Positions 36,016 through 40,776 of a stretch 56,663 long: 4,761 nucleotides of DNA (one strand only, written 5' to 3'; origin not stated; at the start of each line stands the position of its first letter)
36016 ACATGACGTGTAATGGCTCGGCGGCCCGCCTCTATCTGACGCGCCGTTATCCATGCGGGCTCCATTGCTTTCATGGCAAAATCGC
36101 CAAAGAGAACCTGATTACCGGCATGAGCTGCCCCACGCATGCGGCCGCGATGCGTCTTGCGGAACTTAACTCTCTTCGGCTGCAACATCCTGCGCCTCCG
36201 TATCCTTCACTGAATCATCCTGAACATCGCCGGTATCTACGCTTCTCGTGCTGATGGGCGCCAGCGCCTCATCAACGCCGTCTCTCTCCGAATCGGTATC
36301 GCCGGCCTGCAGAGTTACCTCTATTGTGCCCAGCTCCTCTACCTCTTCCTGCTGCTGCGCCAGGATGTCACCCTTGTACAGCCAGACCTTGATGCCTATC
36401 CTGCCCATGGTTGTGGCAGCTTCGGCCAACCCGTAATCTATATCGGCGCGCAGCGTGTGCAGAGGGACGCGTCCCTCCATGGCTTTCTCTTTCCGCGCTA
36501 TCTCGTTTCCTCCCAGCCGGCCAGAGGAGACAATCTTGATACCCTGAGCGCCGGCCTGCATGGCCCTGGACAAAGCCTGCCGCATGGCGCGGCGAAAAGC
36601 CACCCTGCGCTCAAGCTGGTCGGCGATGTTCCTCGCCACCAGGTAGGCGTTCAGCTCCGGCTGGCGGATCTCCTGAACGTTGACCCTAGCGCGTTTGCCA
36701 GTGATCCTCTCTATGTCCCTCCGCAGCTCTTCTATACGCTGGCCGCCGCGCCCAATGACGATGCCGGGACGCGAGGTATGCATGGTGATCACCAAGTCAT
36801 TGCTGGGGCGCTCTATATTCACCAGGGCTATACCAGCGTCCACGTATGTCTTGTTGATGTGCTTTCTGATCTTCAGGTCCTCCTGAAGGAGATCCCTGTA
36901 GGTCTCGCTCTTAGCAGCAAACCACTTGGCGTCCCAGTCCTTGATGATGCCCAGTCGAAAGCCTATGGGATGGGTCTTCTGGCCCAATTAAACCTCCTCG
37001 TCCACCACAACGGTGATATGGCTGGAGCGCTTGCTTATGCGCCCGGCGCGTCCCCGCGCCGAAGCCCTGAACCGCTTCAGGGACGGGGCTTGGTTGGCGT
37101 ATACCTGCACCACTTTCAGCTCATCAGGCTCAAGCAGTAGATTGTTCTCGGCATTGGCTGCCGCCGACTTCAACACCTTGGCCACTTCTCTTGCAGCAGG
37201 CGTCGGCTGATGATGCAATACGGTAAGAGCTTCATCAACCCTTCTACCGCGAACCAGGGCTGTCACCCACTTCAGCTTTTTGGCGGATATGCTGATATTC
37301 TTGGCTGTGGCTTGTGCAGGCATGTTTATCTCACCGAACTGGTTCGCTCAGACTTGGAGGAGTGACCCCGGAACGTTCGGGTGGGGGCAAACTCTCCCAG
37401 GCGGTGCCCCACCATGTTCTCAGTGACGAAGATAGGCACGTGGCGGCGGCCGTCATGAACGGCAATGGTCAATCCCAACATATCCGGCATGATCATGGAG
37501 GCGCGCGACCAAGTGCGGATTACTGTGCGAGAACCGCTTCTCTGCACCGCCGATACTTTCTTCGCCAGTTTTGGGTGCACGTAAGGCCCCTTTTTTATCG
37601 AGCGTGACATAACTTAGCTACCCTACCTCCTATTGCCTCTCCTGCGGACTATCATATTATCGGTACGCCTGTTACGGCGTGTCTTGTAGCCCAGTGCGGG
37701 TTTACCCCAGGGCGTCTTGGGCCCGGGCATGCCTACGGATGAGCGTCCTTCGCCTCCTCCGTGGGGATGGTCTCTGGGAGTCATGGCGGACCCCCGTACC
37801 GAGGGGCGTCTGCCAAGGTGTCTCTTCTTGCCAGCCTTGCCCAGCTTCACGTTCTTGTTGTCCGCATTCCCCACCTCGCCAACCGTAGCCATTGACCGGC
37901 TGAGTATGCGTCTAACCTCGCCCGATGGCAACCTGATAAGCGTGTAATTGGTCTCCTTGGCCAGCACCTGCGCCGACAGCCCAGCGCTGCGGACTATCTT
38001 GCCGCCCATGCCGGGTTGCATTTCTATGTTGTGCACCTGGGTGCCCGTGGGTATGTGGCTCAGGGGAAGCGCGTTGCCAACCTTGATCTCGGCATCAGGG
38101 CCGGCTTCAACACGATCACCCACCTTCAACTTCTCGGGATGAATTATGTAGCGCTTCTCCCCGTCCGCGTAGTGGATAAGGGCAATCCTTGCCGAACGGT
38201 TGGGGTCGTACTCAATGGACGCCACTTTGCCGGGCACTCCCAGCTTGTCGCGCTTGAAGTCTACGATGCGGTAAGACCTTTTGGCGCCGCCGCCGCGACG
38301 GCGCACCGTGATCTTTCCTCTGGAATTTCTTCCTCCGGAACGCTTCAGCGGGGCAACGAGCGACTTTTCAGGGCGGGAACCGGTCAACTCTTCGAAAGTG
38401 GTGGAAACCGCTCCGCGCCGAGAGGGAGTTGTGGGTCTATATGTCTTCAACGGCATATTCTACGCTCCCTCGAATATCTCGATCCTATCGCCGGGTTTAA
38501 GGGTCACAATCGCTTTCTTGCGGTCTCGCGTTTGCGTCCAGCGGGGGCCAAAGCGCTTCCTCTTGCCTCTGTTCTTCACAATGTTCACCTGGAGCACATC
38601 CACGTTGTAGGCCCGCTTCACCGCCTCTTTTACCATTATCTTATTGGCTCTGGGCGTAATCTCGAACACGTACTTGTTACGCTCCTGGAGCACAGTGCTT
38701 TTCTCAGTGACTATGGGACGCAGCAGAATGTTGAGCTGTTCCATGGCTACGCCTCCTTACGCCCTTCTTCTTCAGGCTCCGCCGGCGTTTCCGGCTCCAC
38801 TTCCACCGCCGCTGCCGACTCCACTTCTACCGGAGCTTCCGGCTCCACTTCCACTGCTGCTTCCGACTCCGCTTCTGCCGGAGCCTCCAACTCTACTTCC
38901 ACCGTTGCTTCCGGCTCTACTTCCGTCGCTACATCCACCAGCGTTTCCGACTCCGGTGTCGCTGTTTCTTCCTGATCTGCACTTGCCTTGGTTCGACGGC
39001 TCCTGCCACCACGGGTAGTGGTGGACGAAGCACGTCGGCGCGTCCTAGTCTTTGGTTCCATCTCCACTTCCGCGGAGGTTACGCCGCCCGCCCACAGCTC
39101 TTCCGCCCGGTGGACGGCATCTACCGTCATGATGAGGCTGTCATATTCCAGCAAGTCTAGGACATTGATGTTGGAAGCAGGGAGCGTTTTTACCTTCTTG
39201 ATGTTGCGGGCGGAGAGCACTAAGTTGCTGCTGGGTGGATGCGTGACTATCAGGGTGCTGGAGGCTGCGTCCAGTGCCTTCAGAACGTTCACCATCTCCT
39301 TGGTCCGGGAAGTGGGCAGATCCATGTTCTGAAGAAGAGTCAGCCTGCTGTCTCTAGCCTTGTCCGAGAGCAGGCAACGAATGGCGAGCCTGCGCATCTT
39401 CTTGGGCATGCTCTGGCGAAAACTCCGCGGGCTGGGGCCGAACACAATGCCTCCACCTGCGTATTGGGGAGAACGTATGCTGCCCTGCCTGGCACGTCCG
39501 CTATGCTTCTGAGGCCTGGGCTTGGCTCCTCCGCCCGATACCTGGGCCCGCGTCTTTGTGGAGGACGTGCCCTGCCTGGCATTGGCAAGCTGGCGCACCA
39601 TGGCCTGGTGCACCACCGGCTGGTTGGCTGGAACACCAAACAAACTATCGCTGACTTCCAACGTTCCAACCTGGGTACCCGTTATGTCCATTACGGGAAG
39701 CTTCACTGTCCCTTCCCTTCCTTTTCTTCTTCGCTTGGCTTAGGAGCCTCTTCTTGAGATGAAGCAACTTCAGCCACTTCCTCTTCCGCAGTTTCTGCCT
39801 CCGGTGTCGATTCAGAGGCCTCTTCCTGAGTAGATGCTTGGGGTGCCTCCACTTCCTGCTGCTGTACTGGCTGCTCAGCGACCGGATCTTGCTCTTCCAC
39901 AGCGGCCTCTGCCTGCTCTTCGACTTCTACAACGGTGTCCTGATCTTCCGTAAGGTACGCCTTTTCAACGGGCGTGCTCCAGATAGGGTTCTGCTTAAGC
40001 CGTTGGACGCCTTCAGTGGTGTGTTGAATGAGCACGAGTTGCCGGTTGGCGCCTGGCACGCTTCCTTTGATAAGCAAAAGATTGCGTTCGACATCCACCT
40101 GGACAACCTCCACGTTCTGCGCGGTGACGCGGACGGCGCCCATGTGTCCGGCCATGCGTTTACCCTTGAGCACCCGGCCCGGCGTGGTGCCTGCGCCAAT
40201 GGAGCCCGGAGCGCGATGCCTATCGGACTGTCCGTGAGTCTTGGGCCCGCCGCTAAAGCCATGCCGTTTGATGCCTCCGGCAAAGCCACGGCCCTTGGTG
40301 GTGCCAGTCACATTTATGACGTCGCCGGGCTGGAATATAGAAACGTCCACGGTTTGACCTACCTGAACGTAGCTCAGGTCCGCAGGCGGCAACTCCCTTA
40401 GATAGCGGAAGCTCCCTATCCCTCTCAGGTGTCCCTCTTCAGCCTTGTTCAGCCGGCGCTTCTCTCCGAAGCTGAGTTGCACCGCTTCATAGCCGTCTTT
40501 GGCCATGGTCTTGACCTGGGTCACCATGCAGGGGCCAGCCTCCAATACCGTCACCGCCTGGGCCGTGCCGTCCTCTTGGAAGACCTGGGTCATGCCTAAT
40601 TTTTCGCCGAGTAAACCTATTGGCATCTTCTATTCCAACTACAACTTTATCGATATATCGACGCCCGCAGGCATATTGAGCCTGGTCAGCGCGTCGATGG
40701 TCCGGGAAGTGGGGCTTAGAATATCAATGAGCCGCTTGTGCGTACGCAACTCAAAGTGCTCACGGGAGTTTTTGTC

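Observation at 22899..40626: Systematic long acidic low-complexity tails on many ribosomal proteins and RpoA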

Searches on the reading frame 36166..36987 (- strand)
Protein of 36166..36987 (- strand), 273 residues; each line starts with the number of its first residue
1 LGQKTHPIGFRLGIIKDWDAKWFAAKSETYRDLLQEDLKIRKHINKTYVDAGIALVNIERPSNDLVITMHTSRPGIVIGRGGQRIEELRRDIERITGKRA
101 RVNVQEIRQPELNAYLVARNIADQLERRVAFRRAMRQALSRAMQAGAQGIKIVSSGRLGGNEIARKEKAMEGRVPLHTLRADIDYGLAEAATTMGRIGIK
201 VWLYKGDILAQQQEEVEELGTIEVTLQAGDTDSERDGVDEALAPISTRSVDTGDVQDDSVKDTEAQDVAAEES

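Call 4: search_protein_families(library=pfam, proteins=[window:36166-36987:-])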
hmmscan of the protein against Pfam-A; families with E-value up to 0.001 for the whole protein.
window:36166-36987:- (273 aa): 3 families
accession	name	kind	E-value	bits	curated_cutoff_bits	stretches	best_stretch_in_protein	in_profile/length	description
PF00189.25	Ribosomal_S3_C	-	1.5e-36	125.3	34.1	1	121-203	1-83/83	Ribosomal protein S3, C-terminal domain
PF07650.23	KH_2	-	2.6e-17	62.8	22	1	39-112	1-78/78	KH domain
PF05316.17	VAR1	-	0.0007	20.1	33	0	139-203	120-192/195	Mitochondrial ribosomal protein (VAR1)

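Call 70: find_homologous_proteins(query=window:36166-36987:-, max_evalue=1e-20)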
Query window:36166-36987:- (273 aa): 8000 proteins with E <= 1e-20 among 8000 candidates; the best 120 are listed.
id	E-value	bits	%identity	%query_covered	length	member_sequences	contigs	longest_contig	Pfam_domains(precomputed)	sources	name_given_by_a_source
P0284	1.1e-163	561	96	100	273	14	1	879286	PF07650.24,PF00189.26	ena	-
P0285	1.1e-162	558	96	100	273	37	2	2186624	PF07650.24,PF00189.26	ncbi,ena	-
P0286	1.7e-150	518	92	100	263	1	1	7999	PF07650.24,PF00189.26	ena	-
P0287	3.3e-133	461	81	99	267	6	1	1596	PF07650.24,PF00189.26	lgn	-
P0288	2.5e-129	448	78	99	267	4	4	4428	PF07650.24,PF00189.26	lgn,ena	-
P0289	4.0e-129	448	80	97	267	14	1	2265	PF07650.24,PF00189.26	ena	-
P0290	1.3e-126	439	77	99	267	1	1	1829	PF07650.24,PF00189.26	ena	-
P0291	7.7e-120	417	81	86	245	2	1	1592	PF07650.24,PF00189.26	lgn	-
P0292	9.3e-120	417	78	88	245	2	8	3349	PF07650.24,PF00189.26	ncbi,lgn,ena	-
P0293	1.5e-118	413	80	86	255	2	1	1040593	PF07650.24,PF00189.26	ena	-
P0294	1.5e-118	413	82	86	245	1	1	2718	PF07650.24,PF00189.26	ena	-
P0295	2.0e-117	409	79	86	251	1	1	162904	PF07650.24,PF00189.26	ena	-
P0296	2.6e-117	409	79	88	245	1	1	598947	PF07650.24,PF00189.26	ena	-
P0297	3.5e-117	409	81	84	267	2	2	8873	PF07650.24,PF00189.26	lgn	-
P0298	4.6e-117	408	80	86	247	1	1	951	PF07650.24,PF00189.26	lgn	-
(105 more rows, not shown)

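Call 73: search_solved_structures(query=window:36166-36987:-, max_evalue=1e-62, show_alignments=2)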
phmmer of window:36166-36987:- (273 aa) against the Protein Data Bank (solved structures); distinct sequences matched with E-value up to 1e-62: 44.
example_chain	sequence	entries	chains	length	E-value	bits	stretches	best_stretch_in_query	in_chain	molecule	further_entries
9fy1_c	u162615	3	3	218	3.9e-77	262.6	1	1-215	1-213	Small ribosomal subunit protein uS3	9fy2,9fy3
7o5b_C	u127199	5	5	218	4.9e-77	262.2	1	1-217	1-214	30S ribosomal protein S3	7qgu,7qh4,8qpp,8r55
3j9w_AC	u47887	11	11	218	5.3e-77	262.1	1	1-215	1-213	30S ribosomal protein uS3 | 30S ribosomal protein S3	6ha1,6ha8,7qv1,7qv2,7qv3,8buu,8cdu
7nhk_d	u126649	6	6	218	6.8e-77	261.7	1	1-213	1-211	30S ribosomal protein S3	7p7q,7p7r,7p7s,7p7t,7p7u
7nhn_d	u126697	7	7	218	5.5e-76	258.8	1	1-217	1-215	30S ribosomal protein S3 | Small ribosomal subunit protein uS3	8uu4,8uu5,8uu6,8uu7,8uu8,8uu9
5njt_C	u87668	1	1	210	8.2e-76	258.2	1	2-210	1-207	30S ribosomal protein S3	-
8qcq_c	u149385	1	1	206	1.6e-75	257.3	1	1-208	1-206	Small ribosomal subunit protein uS3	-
6htq_c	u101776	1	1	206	2.7e-75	256.5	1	2-209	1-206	30S ribosomal protein S3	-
5myj_AC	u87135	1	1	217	4.6e-75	255.7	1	1-212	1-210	30S ribosomal protein S3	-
6o8w_c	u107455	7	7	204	2.4e-74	253.4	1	2-207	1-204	30S ribosomal protein S3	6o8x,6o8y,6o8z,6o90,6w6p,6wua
7qgh_2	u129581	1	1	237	2.8e-72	246.6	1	1-212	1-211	30S ribosomal protein S3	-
11bq_C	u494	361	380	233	3.1e-72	246.5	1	1-211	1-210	30S ribosomal protein S3 | Small ribosomal subunit protein uS3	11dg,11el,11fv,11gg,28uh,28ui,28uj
7qg8_2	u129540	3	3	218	3.2e-72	246.4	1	1-211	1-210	30S ribosomal protein S3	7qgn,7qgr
5li0_c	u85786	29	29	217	3.6e-72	246.3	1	1-211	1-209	30S ribosomal protein S3 | Small ribosomal subunit protein uS3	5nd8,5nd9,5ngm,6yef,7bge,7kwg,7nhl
4wt8_AC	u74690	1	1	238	8.3e-72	245.1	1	1-215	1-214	30S ribosomal protein S3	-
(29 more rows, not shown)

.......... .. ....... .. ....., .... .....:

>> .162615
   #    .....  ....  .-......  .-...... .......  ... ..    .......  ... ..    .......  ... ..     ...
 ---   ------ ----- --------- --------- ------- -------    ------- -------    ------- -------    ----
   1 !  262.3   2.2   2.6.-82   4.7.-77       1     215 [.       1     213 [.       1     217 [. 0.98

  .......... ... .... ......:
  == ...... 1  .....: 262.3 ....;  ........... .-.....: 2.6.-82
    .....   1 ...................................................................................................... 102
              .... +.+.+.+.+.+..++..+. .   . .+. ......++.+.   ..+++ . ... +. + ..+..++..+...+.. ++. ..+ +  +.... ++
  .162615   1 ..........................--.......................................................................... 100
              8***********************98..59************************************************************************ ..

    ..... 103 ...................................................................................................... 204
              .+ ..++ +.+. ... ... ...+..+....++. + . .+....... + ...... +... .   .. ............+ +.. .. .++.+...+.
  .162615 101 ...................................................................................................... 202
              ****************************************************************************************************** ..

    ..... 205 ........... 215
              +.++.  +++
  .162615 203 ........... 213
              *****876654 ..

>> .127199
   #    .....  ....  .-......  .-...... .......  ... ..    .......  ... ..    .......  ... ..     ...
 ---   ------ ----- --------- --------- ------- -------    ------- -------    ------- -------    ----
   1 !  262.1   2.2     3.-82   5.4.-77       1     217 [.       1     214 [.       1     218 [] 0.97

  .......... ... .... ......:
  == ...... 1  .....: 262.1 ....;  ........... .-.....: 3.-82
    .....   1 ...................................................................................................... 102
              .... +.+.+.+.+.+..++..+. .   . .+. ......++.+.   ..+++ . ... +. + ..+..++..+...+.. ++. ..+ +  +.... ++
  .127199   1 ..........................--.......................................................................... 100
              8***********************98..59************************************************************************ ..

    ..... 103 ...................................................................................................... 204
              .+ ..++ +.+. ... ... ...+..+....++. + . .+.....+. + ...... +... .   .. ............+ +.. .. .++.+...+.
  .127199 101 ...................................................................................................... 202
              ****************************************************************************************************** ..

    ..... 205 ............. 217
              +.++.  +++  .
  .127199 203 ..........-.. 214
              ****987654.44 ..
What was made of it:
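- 36169..36351 (-): uS3 C-terminal acidic tail (residues 213-273), containing the clade-conserved IEVTL motif at residues 222-226. PDB homology ends at residue 208-218 (call 73).
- Checked: A uS3 of 273 aa lies within the range of solved structures (chains of 269-275 aa, call 73).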

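Call 77: predict_structure(alignment_id=A2)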
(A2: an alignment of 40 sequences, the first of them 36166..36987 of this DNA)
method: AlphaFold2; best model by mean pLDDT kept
length: 273 residues; sequences in the alignment: 40
mean_pLDDT: 63.4   pTM: 0.49
mean pLDDT of the five models: 63.4, 58.6, 58.2, 56.8, 49.3
residues with pLDDT >= 90: 18; 70-90: 122; 50-70: 41; < 50: 92
segments of 3 or more residues with pLDDT < 50: 1-17, 171-173, 180-183, 208-273
pLDDT, mean of each block of 10 residues (from residue 1): 35 42 77 85 85 80 85 86 91 90 83 76 77 79 75 65 52 53 57 69 63 44 39 32 34 33 33 39
secondary structure, 60 per line:
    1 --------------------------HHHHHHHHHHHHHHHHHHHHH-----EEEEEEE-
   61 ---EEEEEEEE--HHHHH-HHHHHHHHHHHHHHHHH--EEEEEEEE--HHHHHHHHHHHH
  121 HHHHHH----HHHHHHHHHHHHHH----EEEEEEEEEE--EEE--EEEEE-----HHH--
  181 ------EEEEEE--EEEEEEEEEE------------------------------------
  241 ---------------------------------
elements in order: H27-47 E53-59 E64-71 H74-78 H80-96 E99-106 H109-126 H131-144 E149-158 E161-163 E166-170 E187-192 E195-204
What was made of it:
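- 36169..36351 (-): AF2 pLDDT is below 50 for residues 208-273 (call 77).
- AF2 does not dock the uS3 motif onto the monomer (call 77).
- Tried and rejected: AF2 gives pLDDT below 50 for it (call 77).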

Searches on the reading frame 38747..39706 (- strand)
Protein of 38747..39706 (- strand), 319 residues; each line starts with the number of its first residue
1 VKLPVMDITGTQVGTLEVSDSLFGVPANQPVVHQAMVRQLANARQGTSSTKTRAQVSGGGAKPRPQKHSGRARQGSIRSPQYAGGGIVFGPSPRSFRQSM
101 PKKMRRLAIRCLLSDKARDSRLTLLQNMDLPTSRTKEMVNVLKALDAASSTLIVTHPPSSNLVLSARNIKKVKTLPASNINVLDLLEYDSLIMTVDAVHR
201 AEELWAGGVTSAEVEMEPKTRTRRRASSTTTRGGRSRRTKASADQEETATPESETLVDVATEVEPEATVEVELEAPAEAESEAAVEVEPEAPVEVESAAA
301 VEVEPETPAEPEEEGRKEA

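Call 4: search_protein_families(library=pfam, proteins=[window:38747-39706:-])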
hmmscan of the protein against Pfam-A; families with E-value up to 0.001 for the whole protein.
window:38747-39706:- (319 aa): 1 family
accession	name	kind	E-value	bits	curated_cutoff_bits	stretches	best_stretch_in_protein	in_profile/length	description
PF00573.27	Ribosomal_L4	-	1.5e-66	224.2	25.8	1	17-203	2-189/190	Ribosomal protein L4/L1 family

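Call 60: search_solved_structures(query=window:38747-39706:-, max_evalue=1e-45)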
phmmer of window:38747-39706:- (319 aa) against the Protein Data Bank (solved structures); distinct sequences matched with E-value up to 1e-45: 12.
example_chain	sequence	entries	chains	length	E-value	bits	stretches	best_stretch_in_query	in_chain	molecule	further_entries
3j3v_E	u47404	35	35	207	6e-55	190.1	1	5-205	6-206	50S ribosomal protein L4 | 50S ribosomal protein uL4 | Large ribosomal subunit protein uL4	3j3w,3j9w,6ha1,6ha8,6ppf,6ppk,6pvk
4wce_C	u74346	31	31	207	9.1e-55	189.5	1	5-204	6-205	50S ribosomal protein L4 | Large ribosomal subunit protein uL4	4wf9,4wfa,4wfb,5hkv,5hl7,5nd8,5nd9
6fxc_AE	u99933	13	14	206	9.1e-55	189.5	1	5-204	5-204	50S ribosomal protein L4 | Large ribosomal subunit protein uL4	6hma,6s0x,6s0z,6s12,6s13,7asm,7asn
5tcu_LJ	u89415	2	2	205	9.8e-55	189.4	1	5-204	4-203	50S ribosomal protein L4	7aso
5njt_Y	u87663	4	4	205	1e-54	189.3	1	5-204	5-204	50S ribosomal protein L4 | Large ribosomal subunit protein uL4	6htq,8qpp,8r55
5t7v_LJ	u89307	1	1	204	1.1e-54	189.2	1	5-204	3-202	50S ribosomal protein L4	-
6ddd_S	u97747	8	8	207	3.3e-54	187.7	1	5-204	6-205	50S ribosomal protein L4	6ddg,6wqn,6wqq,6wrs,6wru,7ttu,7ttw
5li0_F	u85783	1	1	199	1.5e-53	185.5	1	5-197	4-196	50S ribosomal protein L4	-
7nhn_I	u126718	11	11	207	6.3e-53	183.5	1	2-205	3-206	50S ribosomal protein L4 | Large ribosomal subunit protein uL4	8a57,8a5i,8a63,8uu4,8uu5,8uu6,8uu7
6o8w_E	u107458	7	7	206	8.2e-48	166.7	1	9-205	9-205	50S ribosomal protein L4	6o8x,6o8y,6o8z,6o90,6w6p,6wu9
7nhk_I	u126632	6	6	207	1.5e-47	165.8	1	9-205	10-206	50S ribosomal protein L4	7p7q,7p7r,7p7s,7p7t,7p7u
1dmg_A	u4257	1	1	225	6.4e-46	160.5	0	4-204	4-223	RIBOSOMAL PROTEIN L4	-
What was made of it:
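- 38750..39085 (-): uL4 C-terminal tail (residues 208-319): a basic patch (KTRTRRR...RSRRTK) followed by an acidic 16-aa/48-nt tandem repeat. PDB homology ends at residue 204-205, and the solved chains in the table are 199-225 aa (call 60).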

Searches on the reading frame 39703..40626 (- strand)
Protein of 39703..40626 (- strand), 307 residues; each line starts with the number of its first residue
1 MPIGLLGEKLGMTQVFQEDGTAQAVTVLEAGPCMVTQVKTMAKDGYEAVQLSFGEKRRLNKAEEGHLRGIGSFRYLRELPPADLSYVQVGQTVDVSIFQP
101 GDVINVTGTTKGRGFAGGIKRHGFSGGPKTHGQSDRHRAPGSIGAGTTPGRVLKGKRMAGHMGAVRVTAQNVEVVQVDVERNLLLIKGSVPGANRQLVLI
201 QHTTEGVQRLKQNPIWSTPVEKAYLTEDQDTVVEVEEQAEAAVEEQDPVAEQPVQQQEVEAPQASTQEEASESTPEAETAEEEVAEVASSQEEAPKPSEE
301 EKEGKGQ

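Call 4: search_protein_families(library=pfam, proteins=[window:39703-40626:-])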
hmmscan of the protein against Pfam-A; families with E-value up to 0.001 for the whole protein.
window:39703-40626:- (307 aa): 1 family
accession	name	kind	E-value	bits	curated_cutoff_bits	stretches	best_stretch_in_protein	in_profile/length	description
PF00297.29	Ribosomal_L3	-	7.4e-16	58.5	22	1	92-178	205-289/369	Ribosomal protein L3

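Call 61: search_solved_structures(query=window:39703-40626:-, max_evalue=1e-60)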
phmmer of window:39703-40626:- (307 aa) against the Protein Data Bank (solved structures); distinct sequences matched with E-value up to 1e-60: 0.

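Call 62: search_solved_structures(query=window:39703-40626:-, max_evalue=1e-48)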
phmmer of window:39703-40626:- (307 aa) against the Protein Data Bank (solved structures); distinct sequences matched with E-value up to 1e-48: 40.
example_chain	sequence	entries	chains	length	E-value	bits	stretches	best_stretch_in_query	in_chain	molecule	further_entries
7nhk_H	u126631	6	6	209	2.1e-60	207.7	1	3-202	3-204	50S ribosomal protein L3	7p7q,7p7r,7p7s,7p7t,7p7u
6o8w_D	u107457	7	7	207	4e-60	206.8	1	4-202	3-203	50S ribosomal protein L3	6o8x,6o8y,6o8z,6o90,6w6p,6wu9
3j3v_D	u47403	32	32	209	1.4e-58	201.8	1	3-202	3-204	50S ribosomal protein L3 | 50S ribosomal protein uL3 | Large ribosomal subunit protein uL3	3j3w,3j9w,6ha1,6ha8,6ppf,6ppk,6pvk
7o5b_a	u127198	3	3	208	1.5e-58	201.7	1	3-202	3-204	50S ribosomal protein L3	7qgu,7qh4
5njt_X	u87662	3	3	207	2.5e-58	200.9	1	4-202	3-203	50S ribosomal protein L3 | Large ribosomal subunit protein uL3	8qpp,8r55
6htq_D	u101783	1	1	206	3e-58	200.7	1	4-202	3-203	50S ribosomal protein L3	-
9qt5_C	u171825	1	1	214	3.1e-58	200.6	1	4-206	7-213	Large ribosomal subunit protein uL3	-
10px_1E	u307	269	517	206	3.9e-58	200.3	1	4-205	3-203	50S ribosomal protein L3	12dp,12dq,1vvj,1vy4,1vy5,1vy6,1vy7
4v68_BE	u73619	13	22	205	4.8e-58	200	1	4-204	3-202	50S ribosomal protein L3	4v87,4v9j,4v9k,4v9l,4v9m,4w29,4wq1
4v83_BD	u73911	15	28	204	5.6e-58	199.8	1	4-204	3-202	50S ribosomal protein L3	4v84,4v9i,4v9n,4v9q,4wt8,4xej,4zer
8crx_d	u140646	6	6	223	3.7e-57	197.1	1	4-203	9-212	50S ribosomal protein L3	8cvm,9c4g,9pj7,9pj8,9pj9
9h91_D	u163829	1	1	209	4.8e-57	196.7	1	3-201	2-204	50S ribosomal protein L3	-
7unr_D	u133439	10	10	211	2.6e-56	194.3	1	1-201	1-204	50S ribosomal protein L3 | Large ribosomal subunit protein uL3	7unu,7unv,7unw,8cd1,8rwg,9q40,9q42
9hig_d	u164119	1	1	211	1.2e-55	192.2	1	1-199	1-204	Large ribosomal subunit protein uL3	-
6spb_D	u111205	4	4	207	1.3e-55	192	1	3-200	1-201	50S ribosomal protein L3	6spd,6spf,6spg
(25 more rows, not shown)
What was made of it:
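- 39706..40002 (-): uL3 C-terminal acidic tail (residues 209-307 of the 307-aa protein encoded at 39703-40626). Homology to solved uL3 chains (204-223 aa) ends at residue 199-206 (call 62).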
